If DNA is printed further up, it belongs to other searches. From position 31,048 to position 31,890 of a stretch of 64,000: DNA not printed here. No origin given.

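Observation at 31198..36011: DUF1643 protein, small wHTH ORF and a 1351-aa DSR2-like SIR2 protein, with a textbook promoter, a uORF and a tandem 9-mer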

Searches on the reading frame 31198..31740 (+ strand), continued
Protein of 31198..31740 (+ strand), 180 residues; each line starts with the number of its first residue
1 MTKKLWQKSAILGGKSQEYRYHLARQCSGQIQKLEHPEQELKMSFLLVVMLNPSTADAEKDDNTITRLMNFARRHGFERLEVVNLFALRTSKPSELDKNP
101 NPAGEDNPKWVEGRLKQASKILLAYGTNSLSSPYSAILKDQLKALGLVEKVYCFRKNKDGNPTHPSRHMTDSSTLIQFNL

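Call 52: search_protein_families(library=pfam, alignment_id=A5, max_evalue=0.0001)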
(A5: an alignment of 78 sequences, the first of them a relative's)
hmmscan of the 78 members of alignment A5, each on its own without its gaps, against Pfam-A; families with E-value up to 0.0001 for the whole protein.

A. member 1, L006:10485-10955:+ (157 aa): 0 families

B. families by the number of members that match (of 78 scanned): 98 families (the first 25 are shown)
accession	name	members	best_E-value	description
PF18722.6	MazG_C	6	6.1e-84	MazG C-terminal domain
PF03819.22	MazG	5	7.1e-06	MazG nucleotide pyrophosphohydrolase domain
PF17657.6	DNA_pol3_finger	4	1.7e-33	Bacterial DNA polymerase III alpha subunit finger domain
PF14579.12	HHH_6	4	7.3e-19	Helix-hairpin-helix motif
PF01336.31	tRNA_anti-codon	4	3.9e-10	OB-fold nucleic acid binding domain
PF07733.18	DNA_pol3_alpha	3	1.5e-49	Bacterial DNA polymerase III alpha NTPase domain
PF02811.25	PHP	3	2e-43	PHP domain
PF12697.13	Abhydrolase_6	3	1.9e-28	Alpha/beta hydrolase family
PF00561.26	Abhydrolase_1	3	5.2e-24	alpha/beta hydrolase fold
PF12146.15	Hydrolase_4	3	3.5e-14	Serine aminopeptidase, S33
PF00202.27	Aminotran_3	2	3.8e-101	Aminotransferase class-III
PF02826.25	2-Hacid_dh_C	2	3.1e-62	D-isomer specific 2-hydroxyacid dehydrogenase, NAD binding domain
PF00389.36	2-Hacid_dh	2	9.4e-32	D-isomer specific 2-hydroxyacid dehydrogenase, catalytic domain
PF13560.12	HTH_31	2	4e-13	Helix-turn-helix domain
PF00589.27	Phage_integrase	2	1.4e-12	Phage integrase family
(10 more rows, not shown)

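Call 59: search_solved_structures(query=A3, max_evalue=10, show_alignments=3)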
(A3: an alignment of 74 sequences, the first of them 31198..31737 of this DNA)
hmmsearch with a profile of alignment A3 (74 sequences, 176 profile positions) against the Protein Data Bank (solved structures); distinct sequences matched with E-value up to 10: 1.
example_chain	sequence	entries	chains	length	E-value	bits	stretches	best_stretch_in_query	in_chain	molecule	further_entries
2dyk_A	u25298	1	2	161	0.043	16.6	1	94-153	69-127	GTP-binding protein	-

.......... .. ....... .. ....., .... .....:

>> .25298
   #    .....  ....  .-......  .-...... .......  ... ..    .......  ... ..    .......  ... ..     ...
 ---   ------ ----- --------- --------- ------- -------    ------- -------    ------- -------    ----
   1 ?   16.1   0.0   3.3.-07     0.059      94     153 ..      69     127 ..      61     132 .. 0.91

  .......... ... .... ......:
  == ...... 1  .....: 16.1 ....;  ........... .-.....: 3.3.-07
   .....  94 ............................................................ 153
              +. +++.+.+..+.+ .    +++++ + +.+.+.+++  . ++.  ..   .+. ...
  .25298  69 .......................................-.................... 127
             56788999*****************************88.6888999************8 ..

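Call 68: fold_search(model_id=the predicted structure, library=pdb)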
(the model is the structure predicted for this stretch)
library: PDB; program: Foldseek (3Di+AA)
matches with E <= 10: 1177; with E <= 0.001: 0
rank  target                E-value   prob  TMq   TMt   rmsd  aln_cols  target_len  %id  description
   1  1vkh_B                2.1e-02  0.72  0.33  0.25   6.0       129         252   16  CRYSTAL STRUCTURE OF A PUTATIVE SERINE HYDROLASE (YDR428C) FROM SACCHAROMYCES CEREVISIAE AT 1.85 A RESOLUTION (released 2004-06-08)
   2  4z2e_C                2.6e-02  0.82  0.37  0.35   8.2       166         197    7  Quinolone(Trovafloxacin)-DNA cleavage complex of gyrase from S. pneumoniae (released 2016-09-14)
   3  4e14                  3.1e-02  0.84  0.42  0.28   5.8       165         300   11  Crystal structure of kynurenine formamidase conjugated with phenylmethylsulfonyl fluoride (released 2012-06-27)
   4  1ui1                  3.8e-02  0.85  0.35  0.33   4.3       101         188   13  Crystal Structure Of Uracil-DNA Glycosylase From Thermus Thermophilus HB8 (released 2003-10-14)
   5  1ffb                  4.0e-02  0.51  0.29  0.27   7.7       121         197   11  CONTRIBUTION OF CUTINASE SERINE 42 SIDE CHAIN TO THE STABILIZATION OF THE OXYANION TRANSITION STATE (released 1996-03-08)
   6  1xzd                  4.3e-02  0.51  0.28  0.27   7.6       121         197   12  FUSARIUM SOLANI CUTINASE MUTANT WITH SER 213 REPLACED BY CYS (released 1996-10-14)
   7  4mcj_C                4.6e-02  0.60  0.36  0.41   8.6       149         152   12  Crystal structure of a putative nucleoside deoxyribosyltransferase (BDI_0649) from Parabacteroides distasonis ATCC 850 (released 2013-09-04)
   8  4be9_B                4.6e-02  0.51  0.30  0.12   7.2       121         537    7  Open conformation of O. piceae sterol esterase (released 2014-03-26)
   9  4e15_B                4.9e-02  0.77  0.40  0.26   6.6       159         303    9  Crystal structure of kynurenine formamidase conjugated with an inhibitor (released 2012-06-27)
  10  5mii_C                5.2e-02  0.75  0.40  0.27   5.9       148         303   11  Crystal structure of carboxyl esterase 2 (TmelEST2) from mycorrhizal fungus Tuber melanosporum (released 2017-08-23)
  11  3esc                  5.9e-02  0.51  0.30  0.28   7.0       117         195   10  cut-2a; NCN-Pt-Pincer-Cutinase Hybrid (released 2009-07-28)
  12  1oxm_A                6.3e-02  0.51  0.29  0.28   6.8       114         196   10  STRUCTURE OF CUTINASE (released 1997-05-15)
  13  5ajh_C                6.3e-02  0.51  0.29  0.28   7.0       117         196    9  Crystal structure of Fusarium oxysporum cutinase (released 2015-09-02)
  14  1uad_A                6.3e-02  0.41  0.27  0.28   6.9       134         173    9  Crystal structure of the RalA-GppNHp-Sec5 Ral-binding domain complex (released 2003-07-15)
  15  8a4a_B                6.3e-02  0.30  0.26  0.27   7.1       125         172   10  Structure of human Rep15 in complex with bovine Rab3C. (released 2022-08-10)
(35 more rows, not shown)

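Call 69: search_protein_families(library=padloc, alignment_id=A4, max_evalue=1e-10)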
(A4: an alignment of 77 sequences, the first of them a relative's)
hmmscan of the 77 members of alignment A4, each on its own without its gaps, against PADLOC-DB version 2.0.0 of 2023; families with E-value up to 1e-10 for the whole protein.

A. member 1, L006:8405-9871:+ (489 aa): 0 families

B. families by the number of members that match (of 77 scanned): 1 family
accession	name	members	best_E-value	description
PDLC04134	mad2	1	5.1e-23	mads_2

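Call 70: search_protein_families(library=padloc, alignment_id=A5, max_evalue=1e-10)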
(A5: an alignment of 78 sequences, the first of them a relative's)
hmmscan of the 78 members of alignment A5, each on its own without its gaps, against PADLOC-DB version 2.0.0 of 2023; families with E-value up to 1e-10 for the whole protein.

A. member 1, L006:10485-10955:+ (157 aa): 0 families

B. families by the number of members that match (of 78 scanned): 6 families
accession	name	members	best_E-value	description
PDLC02919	HEAT-ARM_XIII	1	6.7e-37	-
PDLC02357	AbiU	1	6.7e-35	AbiU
PDLC04134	mad2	1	1.6e-26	mads_2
PDLC00631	ZorD1|ZorD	1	2.1e-21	"SWI2/SNF2 helicase, Mrr-like nuclease"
PDLC05062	PDC-S66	1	2.8e-16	-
PDLC04819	PDC-S02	1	2.8e-12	-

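Call 74: search_dna_similar(query=window:31198-31737:+, collection=phages, mode=protein, max_rows=12)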
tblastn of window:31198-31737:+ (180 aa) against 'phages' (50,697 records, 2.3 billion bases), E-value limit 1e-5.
Records with a match: 136; places in all: 136; records where one place covers at least 80% of the query: 112.
Best place of each record, by identity: <60% 136.
By first word of the organism name: Pseudomonas 69; Caulobacter 30; Brevundimonas 8; Mycobacterium 7; Stenotrophomonas 6; Gordonia 3; Rhizobium 3; Bacillus 2; Pseudoxanthomonas 1; Microbacterium 1; and 6 more.
By host as written in the record: Pseudomonas aeruginosa 32; Caulobacter vibrioides CB15 11; Pseudomonas sp. 8; Pseudomonas aeruginosa PAO1 6; Caulobacter crescentus 6; - 6; Brevundimonas pondensis LVF1 6; Caulobacter vibrioides 6; and 32 more.
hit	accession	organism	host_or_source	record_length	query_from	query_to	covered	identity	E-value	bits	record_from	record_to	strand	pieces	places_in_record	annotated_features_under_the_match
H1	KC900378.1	Pseudomonas phage LKA5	Pseudomonas aeruginosa PAO1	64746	9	165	87%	35.7%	7e-19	89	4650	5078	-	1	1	hypothetical protein (x2)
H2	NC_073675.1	Pseudomonas phage LKA5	Pseudomonas aeruginosa PAO1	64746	9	165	87%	35.7%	7e-19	89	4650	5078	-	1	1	hypothetical protein (x2)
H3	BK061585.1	Pseudomonas phage vB_PaeP-D14I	Pseudomonas aeruginosa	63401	9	165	87%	35.0%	1e-18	88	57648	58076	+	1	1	hypothetical protein | phage protein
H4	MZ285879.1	Pseudomonas phage PA8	Pseudomonas aeruginosa PAO1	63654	9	165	87%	35.0%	1e-18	87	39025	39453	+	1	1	hypothetical protein (x2)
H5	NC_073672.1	Pseudomonas phage PA8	Pseudomonas aeruginosa PAO1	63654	9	165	87%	35.0%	1e-18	87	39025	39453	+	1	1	hypothetical protein (x2)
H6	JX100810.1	Caulobacter phage CcrColossus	Caulobacter crescentus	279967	19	165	82%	37.1%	3e-19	90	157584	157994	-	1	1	DUF1643 protein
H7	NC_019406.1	Caulobacter phage CcrColossus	Caulobacter crescentus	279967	19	165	82%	37.1%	3e-19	90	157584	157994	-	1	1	DUF1643 protein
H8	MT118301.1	Pseudomonas phage Epa33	Pseudomonas sp.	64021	9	165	87%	34.4%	8e-18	86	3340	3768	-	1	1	hypothetical protein (x2)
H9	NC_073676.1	Pseudomonas phage Epa33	Pseudomonas sp.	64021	9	165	87%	34.4%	8e-18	86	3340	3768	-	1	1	hypothetical protein (x2)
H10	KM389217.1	Pseudomonas phage F_ET605sp/Pa1651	-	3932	9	165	87%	34.4%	5e-17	83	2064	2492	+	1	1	record has no annotation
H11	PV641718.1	Pseudomonas phage Atpa001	Pseudomonas aeruginosa PAO1k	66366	4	165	90%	33.1%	1e-17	85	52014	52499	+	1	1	hypothetical protein (x2)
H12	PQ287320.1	Caulobacter phage BL57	Caulobacter vibrioides CB15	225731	8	175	93%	31.6%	4e-16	81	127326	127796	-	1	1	hypothetical protein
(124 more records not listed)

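Call 75: search_dna_similar(query=window:31198-31737:+, collection=plasmids, mode=protein, max_rows=12)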
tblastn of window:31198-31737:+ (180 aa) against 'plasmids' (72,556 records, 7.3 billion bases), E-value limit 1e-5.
Records with a match: 1091; places in all: 1094; records where one place covers at least 80% of the query: 1045.
Best place of each record, by identity: <60% 1091.
By first word of the organism name: Klebsiella 331; Salmonella 200; Escherichia 188; Citrobacter 63; Providencia 49; Sinorhizobium 41; Enterobacter 35; Vibrio 24; Acinetobacter 22; Proteus 18; and 47 more.
By predicted mobility (MOB-suite, as given by PLSDB): conjugative 883; mobilizable 138; non-mobilizable 70.
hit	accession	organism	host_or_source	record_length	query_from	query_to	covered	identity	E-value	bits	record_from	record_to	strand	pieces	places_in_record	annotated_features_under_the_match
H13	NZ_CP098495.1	Qipengyuania citrea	whole organism,South China Sea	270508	7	180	97%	36.9%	7e-18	87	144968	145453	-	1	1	DUF1643 domain-containing protein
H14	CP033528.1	Acinetobacter pittii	Homo sapiens,Bacterial culture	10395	7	177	95%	35.1%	1e-16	84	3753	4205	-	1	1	DUF1643 domain-containing protein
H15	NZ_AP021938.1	Acinetobacter pittii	-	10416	7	177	95%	35.1%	1e-16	84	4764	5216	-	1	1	DUF1643 domain-containing protein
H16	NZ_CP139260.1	Acinetobacter pittii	Homo sapiens,urine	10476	7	177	95%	35.1%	1e-16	84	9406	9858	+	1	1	DUF1643 domain-containing protein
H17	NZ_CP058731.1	Acinetobacter baumannii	Manis javanica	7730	7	177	95%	34.5%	3e-16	82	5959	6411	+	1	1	DUF1643 domain-containing protein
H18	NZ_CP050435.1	Acinetobacter baumannii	Homo sapiens,BAL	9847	7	177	95%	34.5%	3e-16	82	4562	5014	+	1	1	DUF1643 domain-containing protein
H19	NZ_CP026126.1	Acinetobacter baumannii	-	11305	7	177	95%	34.5%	3e-16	82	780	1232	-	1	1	DUF1643 domain-containing protein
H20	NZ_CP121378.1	Acinetobacter baumannii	mixed culture,wastewater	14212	7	177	95%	34.5%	3e-16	82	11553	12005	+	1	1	DUF1643 domain-containing protein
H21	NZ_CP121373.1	Acinetobacter baumannii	mixed culture,wastewater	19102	7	177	95%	34.5%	3e-16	82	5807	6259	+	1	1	DUF1643 domain-containing protein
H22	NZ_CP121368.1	Acinetobacter baumannii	mixed culture,wastewater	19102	7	177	95%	34.5%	3e-16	82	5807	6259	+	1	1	DUF1643 domain-containing protein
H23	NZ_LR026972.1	Acinetobacter baumannii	Homo sapiens,wound swab sample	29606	7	177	95%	34.5%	3e-16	82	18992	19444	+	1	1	DUF1643 domain-containing protein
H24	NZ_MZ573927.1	Acinetobacter baumannii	-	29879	7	177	95%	34.5%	3e-16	82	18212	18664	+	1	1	DUF1643 domain-containing protein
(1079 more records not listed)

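Call 76: search_dna_similar(query=window:31198-31737:+, collection=plasmids, mode=protein, max_rows=25, rows=spread)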
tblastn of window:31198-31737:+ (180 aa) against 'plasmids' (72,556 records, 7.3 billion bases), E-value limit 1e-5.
Records with a match: 1091; places in all: 1094; records where one place covers at least 80% of the query: 1045.
Best place of each record, by identity: <60% 1091.
By first word of the organism name: Klebsiella 331; Salmonella 200; Escherichia 188; Citrobacter 63; Providencia 49; Sinorhizobium 41; Enterobacter 35; Vibrio 24; Acinetobacter 22; Proteus 18; and 47 more.
By predicted mobility (MOB-suite, as given by PLSDB): conjugative 883; mobilizable 138; non-mobilizable 70.
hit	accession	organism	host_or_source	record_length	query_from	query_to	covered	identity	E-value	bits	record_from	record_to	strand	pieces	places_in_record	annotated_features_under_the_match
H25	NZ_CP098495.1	Qipengyuania citrea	whole organism,South China Sea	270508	7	180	97%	36.9%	7e-18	87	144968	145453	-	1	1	DUF1643 domain-containing protein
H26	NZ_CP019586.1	Sinorhizobium meliloti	Medicago arborea,tissue sample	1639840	15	165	84%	35.9%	5e-16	82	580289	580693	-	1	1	none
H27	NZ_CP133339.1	Enterobacter hormaechei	hospital sample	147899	9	165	87%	30.2%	8e-7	55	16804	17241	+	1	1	DUF1643 domain-containing protein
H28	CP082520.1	Salmonella enterica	Animal-Turkey-Young Turkey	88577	9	165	87%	30.2%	1e-6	54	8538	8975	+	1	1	DUF1643 domain-containing protein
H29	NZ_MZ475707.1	Klebsiella pneumoniae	-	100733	9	165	87%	30.2%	1e-6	54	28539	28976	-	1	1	DUF1643 domain-containing protein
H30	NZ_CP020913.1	Salmonella enterica subsp. enterica serovar Montevideo str. ...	Homo sapiens,stool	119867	9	165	87%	30.2%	1e-6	54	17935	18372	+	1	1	DUF1643 domain-containing protein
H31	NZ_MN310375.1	Klebsiella quasipneumoniae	-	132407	9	165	87%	30.2%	1e-6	54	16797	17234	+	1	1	DUF1643 domain-containing protein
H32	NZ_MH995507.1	Klebsiella quasipneumoniae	Rectal swab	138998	9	165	87%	30.2%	1e-6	54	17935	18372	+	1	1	DUF1643 domain-containing protein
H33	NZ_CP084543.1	Klebsiella michiganensis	Homo sapiens,Single strain,sputum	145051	9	165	87%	30.2%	1e-6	54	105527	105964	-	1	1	DUF1643 domain-containing protein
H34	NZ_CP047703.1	Klebsiella pneumoniae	Rectal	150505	9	165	87%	30.2%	1e-6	54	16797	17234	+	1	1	DUF1643 domain-containing protein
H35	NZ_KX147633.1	Citrobacter freundii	Denmark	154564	9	165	87%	30.2%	1e-6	54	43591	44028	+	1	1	DUF1643 domain-containing protein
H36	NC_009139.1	Yersinia ruckeri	-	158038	9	165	87%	30.2%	1e-6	54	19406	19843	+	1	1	DUF1643 domain-containing protein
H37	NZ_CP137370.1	Klebsiella pneumoniae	Homo sapiens,pure culture,blood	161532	9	165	87%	30.2%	1e-6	54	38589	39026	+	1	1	DUF1643 domain-containing protein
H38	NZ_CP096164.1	Shewanella sp. JNE10-2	milking environment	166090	9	165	87%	30.2%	1e-6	54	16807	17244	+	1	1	DUF1643 domain-containing protein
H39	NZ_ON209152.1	Enterobacter chengduensis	-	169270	9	165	87%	30.2%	1e-6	54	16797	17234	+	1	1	DUF1643 domain-containing protein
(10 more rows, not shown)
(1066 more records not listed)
